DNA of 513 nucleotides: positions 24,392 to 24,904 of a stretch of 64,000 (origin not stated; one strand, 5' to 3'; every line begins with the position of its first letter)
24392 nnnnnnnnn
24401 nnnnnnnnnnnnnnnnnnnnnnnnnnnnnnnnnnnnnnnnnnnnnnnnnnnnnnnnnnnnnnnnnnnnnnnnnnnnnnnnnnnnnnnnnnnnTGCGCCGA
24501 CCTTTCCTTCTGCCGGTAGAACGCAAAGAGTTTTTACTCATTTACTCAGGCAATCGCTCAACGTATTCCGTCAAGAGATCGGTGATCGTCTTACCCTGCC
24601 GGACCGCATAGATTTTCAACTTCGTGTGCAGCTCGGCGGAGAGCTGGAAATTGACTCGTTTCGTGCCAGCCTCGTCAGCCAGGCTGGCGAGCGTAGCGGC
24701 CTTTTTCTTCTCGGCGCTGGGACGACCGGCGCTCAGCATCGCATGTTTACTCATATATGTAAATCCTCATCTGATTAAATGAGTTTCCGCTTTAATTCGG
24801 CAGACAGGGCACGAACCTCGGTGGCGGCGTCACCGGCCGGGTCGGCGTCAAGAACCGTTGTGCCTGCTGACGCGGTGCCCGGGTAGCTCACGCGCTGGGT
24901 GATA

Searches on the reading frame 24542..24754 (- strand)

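Call 5: search_protein_families(library=pfam, proteins=[window:24542-24754:-], max_evalue=0.1)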
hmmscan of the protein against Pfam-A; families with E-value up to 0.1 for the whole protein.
window:24542-24754:- (70 aa): 7 families
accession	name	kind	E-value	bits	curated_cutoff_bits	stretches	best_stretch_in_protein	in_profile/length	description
PF09274.16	ParG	-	9.5e-06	26.1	21.4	1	30-66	33-69/76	ParG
PF21432.3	56B_RHH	-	1.4e-05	25.4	27.2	1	41-63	2-24/32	56B-like, Ribbon-helix-helix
PF23807.1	RHH_10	-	0.00076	20.1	27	1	15-64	7-56/84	Ribbon-helix-helix protein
PF20605.4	Antitox_RHH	-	0.0019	18.7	27.2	1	30-63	3-36/50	Antitoxin-like ribbon-helix-helix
PF07878.17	RHH_5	-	0.0095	16.1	26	1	31-61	1-31/43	CopG-like RHH_1 or ribbon-helix-helix domain, RHH_5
PF07764.18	Omega_Repress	-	0.01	16.5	33.3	1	29-59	20-48/59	Omega Transcriptional Repressor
PF09386.16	ParD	-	0.083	13.7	27.3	0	33-60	3-30/80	Antitoxin ParD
